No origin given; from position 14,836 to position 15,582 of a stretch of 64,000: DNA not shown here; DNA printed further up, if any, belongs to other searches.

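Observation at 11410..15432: Compact haem-c module: two paralogous CXXCH-headed surface proteins followed by a minimal WWD haem-handling protein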

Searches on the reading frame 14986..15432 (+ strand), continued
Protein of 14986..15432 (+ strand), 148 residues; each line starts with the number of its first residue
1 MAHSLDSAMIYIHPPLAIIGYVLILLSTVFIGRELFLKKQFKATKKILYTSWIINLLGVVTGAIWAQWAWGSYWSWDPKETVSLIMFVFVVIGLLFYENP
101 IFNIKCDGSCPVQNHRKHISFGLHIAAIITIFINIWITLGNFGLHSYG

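Call 28: search_solved_structures(query=A1, max_evalue=0.01, show_alignments=3)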
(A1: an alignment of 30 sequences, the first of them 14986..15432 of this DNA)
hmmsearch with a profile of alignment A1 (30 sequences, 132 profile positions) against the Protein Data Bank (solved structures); distinct sequences matched with E-value up to 0.01: 4.
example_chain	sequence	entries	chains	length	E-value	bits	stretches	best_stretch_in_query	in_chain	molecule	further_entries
6zmq_A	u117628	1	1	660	2.5e-08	37.4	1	6-123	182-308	Cytochrome C-type biogenesis protein ccmF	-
25vk_A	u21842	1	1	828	1.1e-07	35.3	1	5-131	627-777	Cytochrome c biogenesis protein (CcsA)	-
7f02_C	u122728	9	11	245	3.2e-07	33.8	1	8-117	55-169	Heme exporter protein C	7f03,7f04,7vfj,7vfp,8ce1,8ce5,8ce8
7s9y_A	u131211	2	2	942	7.4e-06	29.4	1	24-131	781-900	Cytochrome c biogenesis protein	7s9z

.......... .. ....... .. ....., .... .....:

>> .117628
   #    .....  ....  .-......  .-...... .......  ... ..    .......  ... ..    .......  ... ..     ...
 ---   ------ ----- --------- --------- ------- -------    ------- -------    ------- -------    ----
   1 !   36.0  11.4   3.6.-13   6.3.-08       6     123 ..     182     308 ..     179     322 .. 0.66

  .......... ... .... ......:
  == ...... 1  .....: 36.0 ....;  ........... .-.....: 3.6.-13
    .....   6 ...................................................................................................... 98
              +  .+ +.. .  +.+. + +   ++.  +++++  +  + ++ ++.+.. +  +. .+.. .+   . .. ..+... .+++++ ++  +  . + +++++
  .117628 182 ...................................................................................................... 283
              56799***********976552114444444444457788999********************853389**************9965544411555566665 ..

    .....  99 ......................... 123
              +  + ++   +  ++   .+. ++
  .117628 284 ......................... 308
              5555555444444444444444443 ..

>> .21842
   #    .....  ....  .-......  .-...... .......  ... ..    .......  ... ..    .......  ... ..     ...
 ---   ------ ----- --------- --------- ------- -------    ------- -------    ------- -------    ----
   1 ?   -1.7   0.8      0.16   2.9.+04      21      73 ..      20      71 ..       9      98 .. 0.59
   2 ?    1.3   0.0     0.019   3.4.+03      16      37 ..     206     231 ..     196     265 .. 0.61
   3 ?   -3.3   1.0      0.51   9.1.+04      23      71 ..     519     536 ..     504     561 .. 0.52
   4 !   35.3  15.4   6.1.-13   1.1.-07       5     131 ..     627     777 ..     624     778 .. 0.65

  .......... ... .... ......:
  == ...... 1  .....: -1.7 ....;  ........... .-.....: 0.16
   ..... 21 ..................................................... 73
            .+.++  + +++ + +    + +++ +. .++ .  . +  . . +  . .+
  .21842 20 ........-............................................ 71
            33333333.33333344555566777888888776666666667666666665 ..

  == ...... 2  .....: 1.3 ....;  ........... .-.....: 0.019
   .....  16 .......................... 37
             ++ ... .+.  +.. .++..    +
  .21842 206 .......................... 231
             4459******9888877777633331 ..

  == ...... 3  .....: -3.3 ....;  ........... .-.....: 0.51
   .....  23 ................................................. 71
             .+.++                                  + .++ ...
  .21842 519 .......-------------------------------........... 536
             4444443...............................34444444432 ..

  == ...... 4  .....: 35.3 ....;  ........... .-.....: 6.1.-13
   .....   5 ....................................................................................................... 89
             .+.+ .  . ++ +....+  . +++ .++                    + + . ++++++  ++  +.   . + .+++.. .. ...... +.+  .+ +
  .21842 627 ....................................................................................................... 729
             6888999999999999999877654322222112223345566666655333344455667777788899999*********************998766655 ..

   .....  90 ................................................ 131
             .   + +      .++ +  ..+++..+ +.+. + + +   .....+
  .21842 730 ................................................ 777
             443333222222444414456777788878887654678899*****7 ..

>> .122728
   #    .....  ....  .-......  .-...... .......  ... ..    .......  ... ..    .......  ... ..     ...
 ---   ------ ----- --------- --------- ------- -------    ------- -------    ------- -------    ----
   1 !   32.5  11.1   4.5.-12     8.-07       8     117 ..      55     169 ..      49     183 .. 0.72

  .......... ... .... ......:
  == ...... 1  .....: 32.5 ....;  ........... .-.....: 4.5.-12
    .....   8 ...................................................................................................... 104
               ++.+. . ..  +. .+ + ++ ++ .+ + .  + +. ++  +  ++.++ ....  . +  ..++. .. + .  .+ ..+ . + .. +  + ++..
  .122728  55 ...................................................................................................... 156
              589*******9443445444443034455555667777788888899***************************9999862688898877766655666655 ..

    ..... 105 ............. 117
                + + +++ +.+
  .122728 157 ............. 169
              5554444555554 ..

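Call 32: predict_structure(alignment_id=A1)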
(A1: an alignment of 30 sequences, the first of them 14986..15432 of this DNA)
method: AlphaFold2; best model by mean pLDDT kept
length: 148 residues; sequences in the alignment: 30
mean_pLDDT: 85.0   pTM: 0.79
mean pLDDT of the five models: 85.0, 83.6, 82.7, 77.1, 76.6
residues with pLDDT >= 90: 83; 70-90: 37; 50-70: 22; < 50: 6
segments of 3 or more residues with pLDDT < 50: 1-3, 146-148
pLDDT, mean of each block of 10 residues (from residue 1): 51 78 98 95 96 95 85 80 95 91 69 92 98 91 55
secondary structure, 60 per line:
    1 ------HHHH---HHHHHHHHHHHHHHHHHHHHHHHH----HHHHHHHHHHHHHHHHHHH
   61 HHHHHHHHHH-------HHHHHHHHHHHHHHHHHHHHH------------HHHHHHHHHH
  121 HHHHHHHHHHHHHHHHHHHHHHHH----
elements in order: H7-10 H14-37 H42-70 H78-98 H111-144

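Call 35: fold_search(model_id=the predicted structure, library=pdb)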
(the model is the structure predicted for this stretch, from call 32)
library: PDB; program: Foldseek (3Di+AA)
matches with E <= 10: 387; with E <= 0.001: 0
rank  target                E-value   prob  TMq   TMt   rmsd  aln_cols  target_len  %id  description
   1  7f02_C                7.9e-02  1.00  0.60  0.41   4.7       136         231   20  Cytochrome c-type biogenesis protein CcmABCD from E. coli (released 2022-11-09)
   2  8c8q_C                1.1e-01  0.93  0.40  0.27   5.7       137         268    9  Cytochrome c oxidase from Schizosaccharomyces pombe (released 2023-03-01)
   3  8ce1_C                1.9e-01  1.00  0.57  0.37   5.4       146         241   17  Cytochrome c maturation complex CcmABCD (released 2023-09-06)
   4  7o37_c                2.0e-01  0.94  0.46  0.30   5.0       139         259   12  Murine supercomplex CIII2CIV in the assembled locked conformation (released 2021-10-13)
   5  9f5x_2D               2.5e-01  0.96  0.49  0.31   5.2       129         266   12  Structure of the Chlamydomonas reinhardtii respiratory supercomplex I1 III2 IV2 (released 2025-03-12)
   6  1m56_C                3.4e-01  0.82  0.42  0.28   5.8       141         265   11  Structure of cytochrome c oxidase from Rhodobactor sphaeroides (Wild Type) (released 2002-08-28)
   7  5j4z_BC               3.4e-01  0.77  0.40  0.28   5.8       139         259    8  Architecture of tight respirasome (released 2016-09-21)
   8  7e1v_G                3.9e-01  0.85  0.47  0.40   5.9       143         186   12  Cryo-EM structure of apo hybrid respiratory supercomplex consisting of Mycobacterium tuberculosis complexIII and Mycob (released 2021-10-13)
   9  9fks_i                3.9e-01  0.84  0.44  0.28   5.4       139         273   12  Respiratory supercomplex CIII2-CIV2 from alphaproteobacterium (released 2025-12-17)
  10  7ate_C                3.9e-01  0.77  0.41  0.27   5.8       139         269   14  Cytochrome c oxidase structure in P-state (released 2021-12-01)
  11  7xge_A                4.1e-01  0.63  0.37  0.34   8.2       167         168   11  Crystal structure of MCL-1 in complex with computationally designed inhibitor protein (released 2022-07-20)
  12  8pw5_p                4.1e-01  0.63  0.36  0.24   7.0       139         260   12  CS respirasome from murine liver (released 2024-04-24)
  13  7qhm_F                4.6e-01  0.94  0.54  0.44   4.5       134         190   16  Cytochrome bcc-aa3 supercomplex (respiratory supercomplex III2/IV2) from Corynebacterium glutamicum (stigmatellin and  (released 2022-05-18)
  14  9jk7_A                5.1e-01  0.51  0.35  0.17   9.1       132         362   16  Human VANGL2 hexamer (released 2024-12-25)
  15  4k0d_B                5.9e-01  0.54  0.42  0.42   6.7       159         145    9  Periplasmic sensor domain of sensor histidine kinase, Adeh_2942 (released 2013-06-12)
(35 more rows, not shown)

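Call 49: find_related_loci(query=A5, collection=metagenome_contigs, flank=6000)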
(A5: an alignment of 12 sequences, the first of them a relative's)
Query A5 (163 aa) in metagenome_contigs; peptide patterns used: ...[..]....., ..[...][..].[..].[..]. (x = any residue, [..] = any of these).
204 stretches matched a pattern; 26 encode a relative of the query (tblastn E <= 1e-3); 26 distinct loci.
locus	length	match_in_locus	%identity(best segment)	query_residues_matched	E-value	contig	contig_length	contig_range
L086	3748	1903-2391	52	1-162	3e-50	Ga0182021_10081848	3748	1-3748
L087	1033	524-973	58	1-151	1e-49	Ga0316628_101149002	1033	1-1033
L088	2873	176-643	54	1-157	4e-46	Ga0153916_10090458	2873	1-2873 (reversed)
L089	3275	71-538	54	1-157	3e-46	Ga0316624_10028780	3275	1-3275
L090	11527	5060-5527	54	1-157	5e-46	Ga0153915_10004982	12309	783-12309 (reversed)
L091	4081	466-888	54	4-150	2e-45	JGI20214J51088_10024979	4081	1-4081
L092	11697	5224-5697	51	3-157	3e-45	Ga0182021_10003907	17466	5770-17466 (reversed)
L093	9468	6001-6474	47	1-158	1e-43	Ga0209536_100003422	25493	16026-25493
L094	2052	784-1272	48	1-158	4e-43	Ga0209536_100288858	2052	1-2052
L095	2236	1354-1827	49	1-157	7e-43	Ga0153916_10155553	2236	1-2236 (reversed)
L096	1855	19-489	47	1-157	5e-42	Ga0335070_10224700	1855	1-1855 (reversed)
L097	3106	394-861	45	1-157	2e-40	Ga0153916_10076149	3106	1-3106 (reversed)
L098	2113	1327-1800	46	1-158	7e-41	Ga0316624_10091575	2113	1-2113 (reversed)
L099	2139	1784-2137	58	3-122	2e-39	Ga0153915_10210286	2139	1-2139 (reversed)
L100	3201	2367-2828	46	1-152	3e-38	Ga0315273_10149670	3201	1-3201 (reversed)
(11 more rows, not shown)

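Call 60: find_encoding_contigs(protein=P0016, flank=7000, max_places=2)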
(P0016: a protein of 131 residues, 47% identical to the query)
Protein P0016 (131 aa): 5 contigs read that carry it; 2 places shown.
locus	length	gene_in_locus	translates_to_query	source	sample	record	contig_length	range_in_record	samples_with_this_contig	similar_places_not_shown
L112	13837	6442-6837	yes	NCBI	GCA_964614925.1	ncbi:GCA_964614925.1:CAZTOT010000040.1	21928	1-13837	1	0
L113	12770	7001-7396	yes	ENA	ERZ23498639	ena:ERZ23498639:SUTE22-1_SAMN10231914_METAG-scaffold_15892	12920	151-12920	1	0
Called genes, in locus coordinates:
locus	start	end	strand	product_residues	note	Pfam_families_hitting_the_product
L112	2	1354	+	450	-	?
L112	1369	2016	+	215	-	-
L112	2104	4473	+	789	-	PF25523:Ig_RIMBP2 (faint), PF00041:fn3 (weak), PF25833:Fn3_SaeA_3rd (faint), PF24489:Ig_J_second (faint), PF00041:fn3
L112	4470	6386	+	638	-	-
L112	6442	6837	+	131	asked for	PF01578:Cytochrom_C_asm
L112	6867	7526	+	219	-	PF00753:Lactamase_B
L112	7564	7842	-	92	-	PF05016:ParE_toxin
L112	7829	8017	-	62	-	PF24434:DUF7557 (weak)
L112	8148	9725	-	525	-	PF01935:DUF87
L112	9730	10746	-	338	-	PF09376:NurA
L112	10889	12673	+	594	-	PF00801:PKD, PF18911:PKD_4 (weak)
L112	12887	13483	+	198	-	-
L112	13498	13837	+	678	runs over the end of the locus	PF00270:DEAD (weak), PF04851:ResIII (faint), PF06733:DEAD_2, PF06777:HBB, PF13307:Helicase_C_2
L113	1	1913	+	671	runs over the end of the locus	-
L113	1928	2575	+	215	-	-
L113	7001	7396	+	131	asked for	PF01578:Cytochrom_C_asm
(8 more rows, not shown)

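Call 61: find_encoding_contigs(protein=P0013, flank=7000, max_places=2)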
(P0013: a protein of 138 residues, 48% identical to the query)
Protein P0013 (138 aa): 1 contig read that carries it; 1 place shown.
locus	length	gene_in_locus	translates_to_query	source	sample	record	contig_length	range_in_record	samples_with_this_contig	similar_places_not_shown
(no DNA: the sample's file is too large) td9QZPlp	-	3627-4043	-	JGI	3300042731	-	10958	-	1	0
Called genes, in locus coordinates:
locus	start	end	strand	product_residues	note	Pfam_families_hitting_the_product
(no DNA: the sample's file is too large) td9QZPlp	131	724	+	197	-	PF10080:FtrD-like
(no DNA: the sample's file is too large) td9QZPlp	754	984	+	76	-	-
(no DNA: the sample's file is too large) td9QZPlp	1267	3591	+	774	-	PF07495:Y_Y_Y (faint), PF17957:Big_7 (faint), PF19077:Big_13 (faint), PF00041:fn3 (weak), PF09136:Glucodextran_B (weak), PF13205:Big_5, PF13620:CarboxypepD_reg, PF13715:CarbopepD_reg_2, +1 more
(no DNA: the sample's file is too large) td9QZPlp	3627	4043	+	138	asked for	PF01578:Cytochrom_C_asm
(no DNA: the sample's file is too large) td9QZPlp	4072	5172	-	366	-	PF00155:Aminotran_1_2, PF01212:Beta_elim_lyase (weak), PF00266:Aminotran_5, PF01053:Cys_Met_Meta_PP (faint)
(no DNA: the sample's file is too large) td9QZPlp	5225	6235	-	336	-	PF01435:Peptidase_M48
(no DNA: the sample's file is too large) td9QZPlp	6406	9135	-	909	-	PF00403:HMA, PF00122:E1-E2_ATPase, PF00702:Hydrolase, PF04945:YHS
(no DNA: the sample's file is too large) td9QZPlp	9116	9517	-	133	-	-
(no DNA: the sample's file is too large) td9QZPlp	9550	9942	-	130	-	PF09851:SHOCT (weak)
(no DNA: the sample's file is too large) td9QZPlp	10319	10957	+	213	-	?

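Call 62: find_encoding_contigs(protein=P0020, flank=7000, max_places=2)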
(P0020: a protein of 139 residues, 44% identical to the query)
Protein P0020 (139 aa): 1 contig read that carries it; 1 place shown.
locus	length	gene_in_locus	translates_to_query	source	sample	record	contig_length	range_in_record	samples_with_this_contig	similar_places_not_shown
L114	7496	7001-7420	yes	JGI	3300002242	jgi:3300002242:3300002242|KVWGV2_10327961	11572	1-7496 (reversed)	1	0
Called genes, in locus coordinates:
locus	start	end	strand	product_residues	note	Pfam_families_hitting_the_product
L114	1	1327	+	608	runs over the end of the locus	PF00361:Proton_antipo_M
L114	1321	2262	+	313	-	PF00146:NADHdh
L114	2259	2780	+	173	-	PF01058:Oxidored_q6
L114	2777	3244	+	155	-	PF00329:Complex1_30kDa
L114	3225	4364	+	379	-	PF00346:Complex1_49kDa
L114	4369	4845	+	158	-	PF12837:Fer4_6 (faint), PF13237:Fer4_10 (faint), PF14697:Fer4_21 (weak), PF12838:Fer4_7, PF13187:Fer4_9 (weak), PF13484:Fer4_16 (faint), PF00037:Fer4 (weak)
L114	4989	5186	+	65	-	PF01361:Tautomerase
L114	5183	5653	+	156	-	PF12682:Flavodoxin_4 (weak), PF12724:Flavodoxin_5 (faint)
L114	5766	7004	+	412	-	-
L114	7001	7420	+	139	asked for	PF01578:Cytochrom_C_asm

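Call 79: find_encoding_contigs(protein=P0031, flank=5000, max_places=1)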
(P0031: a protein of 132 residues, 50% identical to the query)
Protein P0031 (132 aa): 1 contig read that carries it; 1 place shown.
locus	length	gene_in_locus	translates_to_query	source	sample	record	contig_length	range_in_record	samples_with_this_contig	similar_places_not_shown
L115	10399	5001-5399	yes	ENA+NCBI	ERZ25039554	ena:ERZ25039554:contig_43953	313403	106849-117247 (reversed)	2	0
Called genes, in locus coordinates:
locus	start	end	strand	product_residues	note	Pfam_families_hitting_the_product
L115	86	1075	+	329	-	PF00005:ABC_tran, PF13304:AAA_21 (faint), PF13732:DrrA1-3_C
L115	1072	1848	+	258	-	PF01061:ABC2_membrane, PF12698:ABC2_membrane_3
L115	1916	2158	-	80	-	PF01883:FeS_assembly_P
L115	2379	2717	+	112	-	PF01230:HIT, PF11969:DcpS_C (weak)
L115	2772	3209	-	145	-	PF02469:Fasciclin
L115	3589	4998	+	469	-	-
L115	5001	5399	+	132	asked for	PF01578:Cytochrom_C_asm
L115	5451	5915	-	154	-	PF00293:NUDIX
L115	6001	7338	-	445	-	-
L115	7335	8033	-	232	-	PF00005:ABC_tran, PF13304:AAA_21 (weak), PF02463:SMC_N (weak)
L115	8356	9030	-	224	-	PF00696:AA_kinase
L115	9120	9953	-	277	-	PF01061:ABC2_membrane, PF12698:ABC2_membrane_3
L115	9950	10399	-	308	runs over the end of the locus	PF00005:ABC_tran, PF13175:AAA_15 (faint), PF13304:AAA_21, PF27102:NodI_C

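Call 80: find_encoding_contigs(protein=P0097, flank=5000, max_places=1)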
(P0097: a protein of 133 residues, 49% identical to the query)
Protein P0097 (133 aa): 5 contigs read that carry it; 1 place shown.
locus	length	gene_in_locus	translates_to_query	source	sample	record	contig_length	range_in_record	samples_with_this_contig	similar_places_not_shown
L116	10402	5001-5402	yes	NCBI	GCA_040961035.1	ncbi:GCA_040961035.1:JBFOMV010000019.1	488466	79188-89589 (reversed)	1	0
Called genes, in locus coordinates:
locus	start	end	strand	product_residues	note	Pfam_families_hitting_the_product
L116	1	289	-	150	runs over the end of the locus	PF09719:C_GCAxxG_C_C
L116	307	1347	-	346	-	PF05343:Peptidase_M42, PF01546:Peptidase_M20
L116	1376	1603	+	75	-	-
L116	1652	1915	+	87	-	-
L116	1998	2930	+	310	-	PF01488:Shikimate_DH (faint), PF09176:Mpt_N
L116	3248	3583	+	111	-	-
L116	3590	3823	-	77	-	-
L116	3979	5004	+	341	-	-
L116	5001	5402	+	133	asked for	PF01578:Cytochrom_C_asm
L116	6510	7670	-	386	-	PF00155:Aminotran_1_2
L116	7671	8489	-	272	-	PF01678:DAP_epimerase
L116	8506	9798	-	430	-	PF00278:Orn_DAP_Arg_deC, PF02784:Orn_Arg_deC_N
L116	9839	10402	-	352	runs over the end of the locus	PF01118:Semialdhyde_dh, PF02774:Semialdhyde_dhC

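Call 81: find_encoding_contigs(protein=P0116, flank=5000, max_places=1)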
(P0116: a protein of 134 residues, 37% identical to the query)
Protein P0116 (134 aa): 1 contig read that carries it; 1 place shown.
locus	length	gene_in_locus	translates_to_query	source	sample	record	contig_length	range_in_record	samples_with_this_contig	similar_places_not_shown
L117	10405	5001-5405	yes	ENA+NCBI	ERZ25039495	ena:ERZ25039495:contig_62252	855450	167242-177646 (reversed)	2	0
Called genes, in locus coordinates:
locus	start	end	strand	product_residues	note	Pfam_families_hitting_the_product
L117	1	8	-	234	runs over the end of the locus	PF04140:ICMT, PF04191:PEMT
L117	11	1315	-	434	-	PF05048:NosD, PF13229:Beta_helix (weak), PF05048:NosD, PF13229:Beta_helix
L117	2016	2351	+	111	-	-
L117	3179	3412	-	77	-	-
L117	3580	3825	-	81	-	-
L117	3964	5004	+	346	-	-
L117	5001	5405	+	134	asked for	PF01578:Cytochrom_C_asm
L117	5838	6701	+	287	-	-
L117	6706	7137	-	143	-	PF13380:CoA_binding_2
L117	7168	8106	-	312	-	PF00089:Trypsin, PF13365:Trypsin_2, PF00595:PDZ, PF13180:PDZ_2, PF17820:PDZ_6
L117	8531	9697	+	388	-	PF14947:HTH_45 (faint), PF01978:TrmB (faint)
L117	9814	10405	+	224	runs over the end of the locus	PF14595:Thioredoxin_9 (faint), PF00085:Thioredoxin (faint), PF23357:DUF7088 (faint), PF00462:Glutaredoxin (faint), PF05768:Glrx-like (faint), PF13192:Thioredoxin_3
